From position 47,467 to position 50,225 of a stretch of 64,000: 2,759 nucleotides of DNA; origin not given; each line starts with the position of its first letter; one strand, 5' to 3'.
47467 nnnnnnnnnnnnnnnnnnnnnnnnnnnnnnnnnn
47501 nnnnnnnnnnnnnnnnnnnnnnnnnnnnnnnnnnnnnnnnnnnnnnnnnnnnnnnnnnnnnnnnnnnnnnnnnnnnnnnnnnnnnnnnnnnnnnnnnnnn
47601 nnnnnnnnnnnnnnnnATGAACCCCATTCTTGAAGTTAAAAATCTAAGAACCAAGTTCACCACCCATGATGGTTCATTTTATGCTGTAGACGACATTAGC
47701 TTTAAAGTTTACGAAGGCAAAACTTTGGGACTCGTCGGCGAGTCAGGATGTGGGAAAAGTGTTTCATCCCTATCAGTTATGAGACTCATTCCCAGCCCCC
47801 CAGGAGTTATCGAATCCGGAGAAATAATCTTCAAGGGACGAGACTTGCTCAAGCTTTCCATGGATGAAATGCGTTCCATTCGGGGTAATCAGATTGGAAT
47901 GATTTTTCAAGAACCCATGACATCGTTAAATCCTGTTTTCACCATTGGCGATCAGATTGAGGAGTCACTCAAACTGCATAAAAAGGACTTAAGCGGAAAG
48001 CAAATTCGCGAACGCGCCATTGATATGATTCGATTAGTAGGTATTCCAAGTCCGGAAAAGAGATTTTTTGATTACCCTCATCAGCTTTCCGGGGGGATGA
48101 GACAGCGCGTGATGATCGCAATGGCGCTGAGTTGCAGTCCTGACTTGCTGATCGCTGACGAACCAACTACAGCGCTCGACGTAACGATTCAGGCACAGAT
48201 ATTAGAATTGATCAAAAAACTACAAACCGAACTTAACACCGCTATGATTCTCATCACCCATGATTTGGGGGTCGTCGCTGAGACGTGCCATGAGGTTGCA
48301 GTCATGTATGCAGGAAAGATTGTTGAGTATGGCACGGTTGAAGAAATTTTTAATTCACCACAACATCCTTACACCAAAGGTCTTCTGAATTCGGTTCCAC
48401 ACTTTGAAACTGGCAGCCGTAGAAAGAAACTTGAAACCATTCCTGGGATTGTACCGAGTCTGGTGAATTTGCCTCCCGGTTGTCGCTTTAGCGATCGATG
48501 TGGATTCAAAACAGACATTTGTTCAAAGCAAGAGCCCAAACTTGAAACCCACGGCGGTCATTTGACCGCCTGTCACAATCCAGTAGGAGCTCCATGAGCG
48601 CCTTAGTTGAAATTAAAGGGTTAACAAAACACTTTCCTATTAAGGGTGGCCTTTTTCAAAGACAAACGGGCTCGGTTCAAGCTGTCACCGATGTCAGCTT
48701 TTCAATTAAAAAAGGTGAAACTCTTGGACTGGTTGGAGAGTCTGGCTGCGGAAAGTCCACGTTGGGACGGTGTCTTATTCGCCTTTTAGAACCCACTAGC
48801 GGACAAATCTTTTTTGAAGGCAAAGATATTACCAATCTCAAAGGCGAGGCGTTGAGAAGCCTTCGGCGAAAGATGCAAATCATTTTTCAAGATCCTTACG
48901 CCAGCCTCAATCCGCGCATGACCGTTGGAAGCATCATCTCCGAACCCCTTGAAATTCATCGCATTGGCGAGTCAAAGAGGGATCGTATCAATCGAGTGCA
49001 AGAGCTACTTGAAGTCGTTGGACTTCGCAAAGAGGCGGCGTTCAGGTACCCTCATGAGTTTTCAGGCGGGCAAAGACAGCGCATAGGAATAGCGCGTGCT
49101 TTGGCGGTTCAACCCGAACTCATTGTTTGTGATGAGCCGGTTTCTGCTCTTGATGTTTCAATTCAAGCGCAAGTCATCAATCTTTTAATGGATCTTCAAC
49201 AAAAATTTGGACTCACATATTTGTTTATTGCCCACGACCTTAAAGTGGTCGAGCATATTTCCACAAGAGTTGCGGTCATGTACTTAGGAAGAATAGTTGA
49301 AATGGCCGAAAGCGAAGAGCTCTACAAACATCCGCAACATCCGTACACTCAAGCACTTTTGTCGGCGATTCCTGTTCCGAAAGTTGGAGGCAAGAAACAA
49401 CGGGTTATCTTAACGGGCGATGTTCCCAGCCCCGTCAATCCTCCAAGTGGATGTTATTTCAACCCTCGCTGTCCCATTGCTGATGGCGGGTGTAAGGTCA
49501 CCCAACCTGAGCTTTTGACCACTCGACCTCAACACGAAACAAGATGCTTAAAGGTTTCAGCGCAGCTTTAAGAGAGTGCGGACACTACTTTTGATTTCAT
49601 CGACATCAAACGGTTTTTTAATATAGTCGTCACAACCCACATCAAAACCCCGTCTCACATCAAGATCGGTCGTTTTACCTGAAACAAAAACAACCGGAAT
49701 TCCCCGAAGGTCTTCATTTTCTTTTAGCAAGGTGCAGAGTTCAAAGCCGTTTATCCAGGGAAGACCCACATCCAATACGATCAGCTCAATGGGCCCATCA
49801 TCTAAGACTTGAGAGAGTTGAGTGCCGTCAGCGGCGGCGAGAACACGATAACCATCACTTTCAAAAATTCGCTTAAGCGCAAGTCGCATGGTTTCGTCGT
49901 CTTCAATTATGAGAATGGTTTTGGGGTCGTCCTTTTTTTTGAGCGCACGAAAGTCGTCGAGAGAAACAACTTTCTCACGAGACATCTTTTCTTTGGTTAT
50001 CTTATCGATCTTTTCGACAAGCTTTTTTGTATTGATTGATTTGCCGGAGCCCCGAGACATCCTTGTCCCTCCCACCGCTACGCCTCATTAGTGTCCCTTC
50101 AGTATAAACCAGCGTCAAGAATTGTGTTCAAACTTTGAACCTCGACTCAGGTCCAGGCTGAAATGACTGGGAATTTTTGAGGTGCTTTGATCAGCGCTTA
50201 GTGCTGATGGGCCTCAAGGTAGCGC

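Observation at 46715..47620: T2SS-E N-terminal (MshEN-like) domain protein translationally coupled inside an oppABCDF operon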

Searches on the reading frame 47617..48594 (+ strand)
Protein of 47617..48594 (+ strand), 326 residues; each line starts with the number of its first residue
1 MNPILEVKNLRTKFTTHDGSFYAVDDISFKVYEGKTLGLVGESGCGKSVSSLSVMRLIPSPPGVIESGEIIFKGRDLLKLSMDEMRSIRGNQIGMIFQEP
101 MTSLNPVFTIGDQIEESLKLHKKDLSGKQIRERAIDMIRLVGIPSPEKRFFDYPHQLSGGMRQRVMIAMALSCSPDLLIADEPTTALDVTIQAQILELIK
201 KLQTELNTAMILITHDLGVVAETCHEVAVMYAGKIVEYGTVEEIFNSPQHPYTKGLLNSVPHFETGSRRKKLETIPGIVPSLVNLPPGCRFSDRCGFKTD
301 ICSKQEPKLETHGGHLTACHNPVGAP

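Call 3: search_protein_families(library=pfam, proteins=[window:47617-48594:+], max_evalue=1)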
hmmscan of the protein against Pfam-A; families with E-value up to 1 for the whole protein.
window:47617-48594:+ (326 aa): 6 families
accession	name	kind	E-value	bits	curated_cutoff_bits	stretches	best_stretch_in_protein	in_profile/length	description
PF00005.33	ABC_tran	-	4.9e-29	102.1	25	1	25-185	2-137/137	ABC transporter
PF08352.17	oligo_HPY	-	1.3e-22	80.3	27.1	1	236-302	1-65/65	Oligopeptide/dipeptide transporter, C-terminal region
PF13304.12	AAA_21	-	3.4e-06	27.8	27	1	146-220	227-303/304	AAA domain, putative AbiEii toxin, Type IV TA system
PF02463.25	SMC_N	-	0.0015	18.4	40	1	146-229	135-211/220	RecF/RecN/SMC N terminal domain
PF05621.17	TniB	-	0.2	11.5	22.4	1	167-213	112-160/189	Bacterial TniB protein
PF05993.17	Reovirus_M2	-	0.21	10.1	25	1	178-228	136-185/647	Reovirus major virion structural protein Mu-1/Mu-1C (M2)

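Call 52: search_protein_families(library=ncbifam, proteins=[window:47617-48594:+], max_evalue=0.00001)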
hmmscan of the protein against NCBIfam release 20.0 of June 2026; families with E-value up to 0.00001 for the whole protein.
window:47617-48594:+ (326 aa): 182 families (the best 25 are shown)
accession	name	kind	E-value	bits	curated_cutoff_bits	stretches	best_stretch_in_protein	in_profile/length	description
NF008246.0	PRK11022.1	equivalog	5e-116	387.3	541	1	4-323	3-318/326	dipeptide ABC transporter ATP-binding protein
NF007010.1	PRK09473.1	subfamily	1.9e-115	385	575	1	4-323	1-315/318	oligopeptide ABC transporter ATP-binding protein OppD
NF043079.1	MMSYN1_0167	equivalog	2.5e-104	350.1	740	2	83-309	298-521/561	oligopeptide ABC transporter ATP-binding protein OppD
NF011713.0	PRK15134.1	equivalog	5.9e-96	322.1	834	1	2-264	3-264/529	microcin C ABC transporter ATP-binding protein YejF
NF007613.0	PRK10261.1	equivalog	1.1e-95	321.4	1077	1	4-263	12-275/623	glutathione ABC transporter ATP-binding protein GsiA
NF008453.0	PRK11308.1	subfamily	8.3e-89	298.1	408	1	4-321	12-325/334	dipeptide ABC transporter ATP-binding protein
NF011659.0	PRK15079.1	equivalog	1.6e-85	286.7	540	1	5-320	21-329/334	murein tripeptide/oligopeptide ABC transporter ATP binding protein OppF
TIGR02770.1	nickel_nikD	equivalog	2e-79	266.2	318.7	1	24-258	2-227/230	nickel import ATP-binding protein NikD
NF047576.1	opine_ATP_CntF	equivalog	5.9e-77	258.4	385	1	4-259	2-252/264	staphylopine uptake ABC transporter ATP-binding protein CntF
NF043071.1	DppF_dipep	equivalog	6.5e-77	259.1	660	1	17-320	32-325/331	dipeptide ABC transporter ATP-binding subunit DppF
NF047578.1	opine_ATP_CntD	equivalog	4.5e-76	255.6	380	1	4-259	2-252/266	staphylopine uptake ABC transporter ATP-binding protein CntD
NF011674.0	PRK15093.1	equivalog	1.2e-72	244.8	627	1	3-323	2-325/330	putrescine export ABC transporter ATP-binding protein SapD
NF043078.1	MMSYN1_0168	equivalog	4.4e-57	194.1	800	2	136-271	475-608/649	oligopeptide ABC transporter ATP-binding protein OppF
TIGR02769.1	nickel_nikE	equivalog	1.3e-51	175.7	332.55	1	21-260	24-253/265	nickel import ATP-binding protein NikE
NF007739.0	PRK10419.1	subfamily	2.9e-49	168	354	1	18-259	22-253/268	nickel ABC transporter ATP-binding protein NikE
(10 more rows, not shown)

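Call 56: find_related_loci(query=window:47617-48594:+, collection=metagenome_contigs, flank=5000)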
Query window:47617-48594:+ (326 aa) in metagenome_contigs; peptide patterns used: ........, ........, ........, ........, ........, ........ (x = any residue, [..] = any of these).
600 stretches matched a pattern (row limit reached: there are more); 600 encode a relative of the query (tblastn E <= 1e-3); the best 80 are kept; 80 distinct loci.
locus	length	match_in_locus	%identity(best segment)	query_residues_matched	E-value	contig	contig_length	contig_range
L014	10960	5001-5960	69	4-323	3e-153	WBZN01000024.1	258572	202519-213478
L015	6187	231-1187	63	1-320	5e-134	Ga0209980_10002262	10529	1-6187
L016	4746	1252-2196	65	3-319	1e-133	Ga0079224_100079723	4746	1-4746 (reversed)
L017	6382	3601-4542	63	4-319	2e-131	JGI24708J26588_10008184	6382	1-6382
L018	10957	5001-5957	61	4-323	2e-130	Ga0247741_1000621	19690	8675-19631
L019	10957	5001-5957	59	1-321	2e-125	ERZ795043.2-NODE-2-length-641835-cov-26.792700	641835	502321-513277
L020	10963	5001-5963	59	3-323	5e-125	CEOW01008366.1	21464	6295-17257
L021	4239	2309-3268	61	3-319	3e-124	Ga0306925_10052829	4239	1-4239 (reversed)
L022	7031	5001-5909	60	4-309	2e-122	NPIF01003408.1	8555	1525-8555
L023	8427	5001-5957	61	1-319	2e-122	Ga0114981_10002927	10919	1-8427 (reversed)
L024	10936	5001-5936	59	1-315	3e-122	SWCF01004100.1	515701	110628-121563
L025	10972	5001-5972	59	1-321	3e-122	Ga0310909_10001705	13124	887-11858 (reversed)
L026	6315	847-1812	58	2-322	6e-122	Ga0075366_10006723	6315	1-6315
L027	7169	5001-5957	57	1-320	9e-122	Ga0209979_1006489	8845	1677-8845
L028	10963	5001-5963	56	2-324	1e-121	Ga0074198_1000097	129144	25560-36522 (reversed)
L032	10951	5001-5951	58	1-319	2e-121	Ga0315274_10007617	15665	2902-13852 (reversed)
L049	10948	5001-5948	57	2-319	3e-118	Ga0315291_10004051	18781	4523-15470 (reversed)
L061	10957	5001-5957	58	1-321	1e-117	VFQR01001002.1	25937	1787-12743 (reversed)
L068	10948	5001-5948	59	4-321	9e-117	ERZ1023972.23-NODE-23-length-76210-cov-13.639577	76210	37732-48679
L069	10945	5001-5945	57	4-320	1e-116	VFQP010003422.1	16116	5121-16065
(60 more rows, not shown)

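Call 80: search_protein_families(library=pfam, proteins=[L068:3874-4980:+, L069:3585-4973:+, L061:3514-5001:+, L032:3899-4285:+, L032:4200-4880:+, L049:4455-4898:+, L014:4237-4905:+, L014:3500-4195:-], max_evalue=0.0001)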
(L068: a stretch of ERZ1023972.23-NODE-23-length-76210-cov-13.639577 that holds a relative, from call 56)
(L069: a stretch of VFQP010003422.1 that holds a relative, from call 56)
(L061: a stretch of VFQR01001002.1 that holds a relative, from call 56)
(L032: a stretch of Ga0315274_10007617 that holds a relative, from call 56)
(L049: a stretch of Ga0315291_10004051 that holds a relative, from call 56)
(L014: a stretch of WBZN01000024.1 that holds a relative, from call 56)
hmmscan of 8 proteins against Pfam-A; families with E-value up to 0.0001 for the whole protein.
L068:3874-4980:+ (369 aa): 2 families
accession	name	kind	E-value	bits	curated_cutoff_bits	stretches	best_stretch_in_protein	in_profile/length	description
PF00557.29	Peptidase_M24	-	1.4e-64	218.1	23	1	151-353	2-208/208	Metallopeptidase family M24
PF01321.24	Creatinase_N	-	2.7e-18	67.1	22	1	19-143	1-128/128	Creatinase/Prolidase N-terminal domain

L069:3585-4973:+ (463 aa): 8 families
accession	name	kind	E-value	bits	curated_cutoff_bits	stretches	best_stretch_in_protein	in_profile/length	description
PF12831.13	FAD_oxidored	-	7.5e-122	408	27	1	50-456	1-416/416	FAD dependent oxidoreductase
PF00890.30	FAD_binding_2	-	1.2e-13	51.4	20.4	1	50-90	1-41/414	FAD binding domain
PF01266.30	DAO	-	5.3e-10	39.8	27.9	1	50-104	1-56/353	FAD dependent oxidoreductase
PF01134.28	GIDA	-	7.5e-07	29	22.1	1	50-197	1-149/391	Glucose inhibited division protein A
PF13450.12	NAD_binding_8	-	1.1e-06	29.3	21.9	1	53-90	1-38/68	NAD(P)-binding Rossmann-like domain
PF07992.20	Pyr_redox_2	-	1.2e-06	28.6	26.1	1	50-144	2-85/291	Pyridine nucleotide-disulphide oxidoreductase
PF00070.33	Pyr_redox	-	5e-06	27.4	22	0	51-79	2-30/82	Pyridine nucleotide-disulphide oxidoreductase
PF01946.23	Thi4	-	1.5e-05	24.8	26.2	1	44-180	13-139/235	Thi4 family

L061:3514-5001:+ (496 aa): 2 families
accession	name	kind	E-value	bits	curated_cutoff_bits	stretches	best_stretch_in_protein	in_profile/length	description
PF01979.26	Amidohydro_1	-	1.7e-42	146.3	25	1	77-446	1-345/345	Amidohydrolase family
PF07969.17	Amidohydro_3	-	1.6e-15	58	29.7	1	116-453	150-471/472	Amidohydrolase family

L032:3899-4285:+ (129 aa): 2 families
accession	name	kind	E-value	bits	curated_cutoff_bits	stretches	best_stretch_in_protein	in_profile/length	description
PF18765.7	Polbeta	-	2.9e-08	34.2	26.9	1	43-79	12-43/93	Polymerase beta, Nucleotidyltransferase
PF01909.29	NTP_transf_2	-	4.3e-08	33.9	21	1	44-77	14-47/93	Nucleotidyltransferase domain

L032:4200-4880:+ (227 aa): 2 families
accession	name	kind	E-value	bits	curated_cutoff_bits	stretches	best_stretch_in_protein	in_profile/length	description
PF05168.19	HEPN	-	6.6e-21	75.1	22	1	36-151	2-114/117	HEPN domain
PF02954.25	HTH_8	-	5.8e-15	55.2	22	1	178-218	2-42/42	Bacterial regulatory protein, Fis family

L049:4455-4898:+ (148 aa): 2 families
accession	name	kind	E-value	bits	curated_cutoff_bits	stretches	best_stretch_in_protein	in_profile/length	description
PF05635.17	23S_rRNA_IVP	-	2e-36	124.9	33.8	1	33-136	1-106/106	23S rRNA-intervening sequence protein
PF22296.2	bAvd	-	3.1e-08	34.5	40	1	42-141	8-107/107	bAvd-like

L014:4237-4905:+ (223 aa): 4 families
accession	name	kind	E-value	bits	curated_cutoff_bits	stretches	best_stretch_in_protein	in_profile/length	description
PF13419.12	HAD_2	-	8e-29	101.4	23.8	1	10-187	3-178/178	Haloacid dehalogenase-like hydrolase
PF00702.32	Hydrolase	-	5.7e-24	86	26.4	1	7-181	3-191/191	haloacid dehalogenase-like hydrolase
PF13242.12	Hydrolase_like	-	1.9e-07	31.3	22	1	144-208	4-71/75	HAD-hyrolase-like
PF12710.13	HAD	-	2e-06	28.8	27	1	9-174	2-185/189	haloacid dehalogenase-like hydrolase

L014:3500-4195:- (232 aa): 2 families
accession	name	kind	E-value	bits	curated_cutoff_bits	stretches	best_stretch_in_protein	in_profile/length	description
PF01596.23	Methyltransf_3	-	2.2e-29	102.7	22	1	30-230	5-203/204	O-methyltransferase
PF13578.12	Methyltransf_24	-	5.3e-14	53.4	26.3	1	74-178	1-105/105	Methyltransferase domain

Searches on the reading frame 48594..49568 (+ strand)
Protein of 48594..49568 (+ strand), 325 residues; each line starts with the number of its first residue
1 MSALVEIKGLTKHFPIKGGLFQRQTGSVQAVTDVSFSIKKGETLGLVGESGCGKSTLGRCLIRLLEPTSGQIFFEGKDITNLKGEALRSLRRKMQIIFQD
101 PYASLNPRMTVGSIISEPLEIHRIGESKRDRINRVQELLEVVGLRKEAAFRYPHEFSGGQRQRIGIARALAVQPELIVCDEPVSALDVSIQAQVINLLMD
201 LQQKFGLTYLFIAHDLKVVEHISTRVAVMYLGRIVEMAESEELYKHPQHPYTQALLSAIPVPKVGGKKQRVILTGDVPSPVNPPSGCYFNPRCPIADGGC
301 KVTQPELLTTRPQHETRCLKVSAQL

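Call 3: search_protein_families(library=pfam, proteins=[window:48594-49568:+], max_evalue=1)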
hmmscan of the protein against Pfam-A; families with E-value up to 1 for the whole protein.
window:48594-49568:+ (325 aa): 13 families
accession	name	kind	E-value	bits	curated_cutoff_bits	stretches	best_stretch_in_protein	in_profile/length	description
PF00005.33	ABC_tran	-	1.9e-36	126.1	25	1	32-183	2-136/137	ABC transporter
PF08352.17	oligo_HPY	-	1.1e-18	67.9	27.1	1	235-300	1-65/65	Oligopeptide/dipeptide transporter, C-terminal region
PF13304.12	AAA_21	-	0.00011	22.9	27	1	145-203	227-288/304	AAA domain, putative AbiEii toxin, Type IV TA system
PF02463.25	SMC_N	-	0.00061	19.7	40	1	45-229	28-212/220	RecF/RecN/SMC N terminal domain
PF13401.12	AAA_22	-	0.00094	19.9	27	1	46-104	10-64/130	AAA domain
PF01078.27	Mg_chelatase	-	0.002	18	20.3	1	28-112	9-92/207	Magnesium chelatase, subunit ChlI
PF13191.12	AAA_16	-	0.0054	17.7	32.6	1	42-81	25-63/167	AAA ATPase domain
PF13555.12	AAA_29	-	0.008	16.3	27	1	35-69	16-50/61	P-loop containing region of AAA domain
PF03193.22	RsgA_GTPase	-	0.051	13.8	30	1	30-62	96-127/174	RsgA GTPase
PF00006.31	ATP-synt_ab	-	0.057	13.5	29.5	1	31-63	4-36/213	ATP synthase alpha/beta family, nucleotide-binding domain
PF19263.5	DUF5906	-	0.061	14.4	27.6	1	46-130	1-89/114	Family of unknown function (DUF5906)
PF20720.3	nSTAND3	-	0.1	12.7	27.2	1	38-83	14-58/155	Novel STAND NTPase 3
PF07728.20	AAA_5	-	0.12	12.8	22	1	46-69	4-27/139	AAA domain (dynein-related subfamily)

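Call 52: search_protein_families(library=ncbifam, proteins=[window:48594-49568:+], max_evalue=0.00001)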
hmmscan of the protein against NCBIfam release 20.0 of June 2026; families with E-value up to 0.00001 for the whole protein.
window:48594-49568:+ (325 aa): 186 families (the best 25 are shown)
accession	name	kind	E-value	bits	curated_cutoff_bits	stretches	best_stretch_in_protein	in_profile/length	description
NF008453.0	PRK11308.1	subfamily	1.2e-127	425.8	408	1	3-321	11-326/334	dipeptide ABC transporter ATP-binding protein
NF011659.0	PRK15079.1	equivalog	2.9e-125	417.4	540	1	3-322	10-332/334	murein tripeptide/oligopeptide ABC transporter ATP binding protein OppF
NF043071.1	DppF_dipep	equivalog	5.8e-113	377.6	660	1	3-319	12-325/331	dipeptide ABC transporter ATP-binding subunit DppF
NF007613.0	PRK10261.1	equivalog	7.3e-111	371.5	1077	1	4-281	313-590/623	glutathione ABC transporter ATP-binding protein GsiA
NF043078.1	MMSYN1_0168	equivalog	6e-93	312.6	800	3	134-270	472-608/649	oligopeptide ABC transporter ATP-binding protein OppF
NF011713.0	PRK15134.1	equivalog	1.4e-85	287.9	834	1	2-257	273-527/529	microcin C ABC transporter ATP-binding protein YejF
TIGR02769.1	nickel_nikE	equivalog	3.1e-85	285.9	332.55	1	4-259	2-253/265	nickel import ATP-binding protein NikE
NF007739.0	PRK10419.1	subfamily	5.9e-78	262.1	354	1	3-261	2-260/268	nickel ABC transporter ATP-binding protein NikE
NF008246.0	PRK11022.1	equivalog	6.3e-75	252.3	541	1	22-318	14-314/326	dipeptide ABC transporter ATP-binding protein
NF007010.1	PRK09473.1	subfamily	7.4e-74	248.3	575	1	21-322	11-315/318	oligopeptide ABC transporter ATP-binding protein OppD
NF043079.1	MMSYN1_0167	equivalog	1.7e-67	228.4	740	2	86-294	299-508/561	oligopeptide ABC transporter ATP-binding protein OppD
NF011692.0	PRK15112.1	equivalog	5.4e-64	216.4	452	1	2-257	3-252/269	putrescine export ABC transporter ATP-binding protein SapF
TIGR01186.1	proV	subfamily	1.1e-58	199.2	326.6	1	24-264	2-238/363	betaine/proline/choline family ABC transporter ATP-binding protein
NF047576.1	opine_ATP_CntF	equivalog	5e-57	193.1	385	1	29-258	18-252/264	staphylopine uptake ABC transporter ATP-binding protein CntF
NF047578.1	opine_ATP_CntD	equivalog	7.7e-57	192.5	380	1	29-258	18-252/266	staphylopine uptake ABC transporter ATP-binding protein CntD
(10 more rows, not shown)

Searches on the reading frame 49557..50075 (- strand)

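Call 52: search_protein_families(library=ncbifam, proteins=[window:49557-50075:-], max_evalue=0.00001)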
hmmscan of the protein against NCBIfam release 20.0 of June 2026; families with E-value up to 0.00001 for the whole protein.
window:49557-50075:- (172 aa): 80 families (the best 25 are shown)
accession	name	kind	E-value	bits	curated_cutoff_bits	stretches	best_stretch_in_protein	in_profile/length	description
NF008378.0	PRK11173.1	equivalog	2.4e-26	92.5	334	1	52-170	4-119/238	two-component system response regulator ArcA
NF053854.1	RespRegPhoBBctds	equivalog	2.1e-25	89.4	270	1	54-170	1-116/225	two-component system response regulator PhoB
NF041733.1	resp_reg_CseB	equivalog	4.1e-25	88.5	350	1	53-170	2-116/228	two-component system response regulator CseB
NF008296.0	PRK11083.1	equivalog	1.9e-24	86.3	273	1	52-170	4-119/228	two-component system response regulator CreB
NF007005.1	PRK09468.1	equivalog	6e-24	84.8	331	1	52-170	4-120/237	osmolarity response regulator transcription factor OmpR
NF008034.0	PRK10766.1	equivalog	1.3e-23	83.7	275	1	52-169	3-117/231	two-component system response regulator TorR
TIGR02154.1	PhoB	equivalog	1.5e-22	80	296.2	1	52-170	3-121/226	phosphate regulon transcriptional regulator PhoB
NF033120.0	vanR_FM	exception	1.9e-20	73.5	460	1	53-167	5-116/231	vancomycin resistance response regulator transcription factor, VanR-F/VanR-M family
NF040689.1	MtrAB_MtrA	equivalog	2.1e-20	73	300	1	54-170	1-114/219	MtrAB system response regulator MtrA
NF045944.1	ResRegRpaBCyano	equivalog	3.3e-20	72.4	330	1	55-170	1-113/229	response regulator transcription factor RpaB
NF051850.1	RespRegRprY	equivalog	7.8e-20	71.3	370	1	52-170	5-121/234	response regulator transcription factor RprY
NF008199.0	PRK10955.1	equivalog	8.8e-19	68.3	341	1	53-170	3-116/232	envelope stress response regulator transcription factor CpxR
NF012023.0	PRK15479.1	equivalog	8.9e-19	67.9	337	1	54-170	3-117/224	transcriptional regulator TctD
NF007135.0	PRK09581.1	equivalog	1.1e-18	67.3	474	1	53-171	4-122/457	PleD family two-component system response regulator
NF007928.2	PRK10643.1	equivalog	2.2e-18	66.7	330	1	54-170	3-117/216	two-component system response regulator PmrA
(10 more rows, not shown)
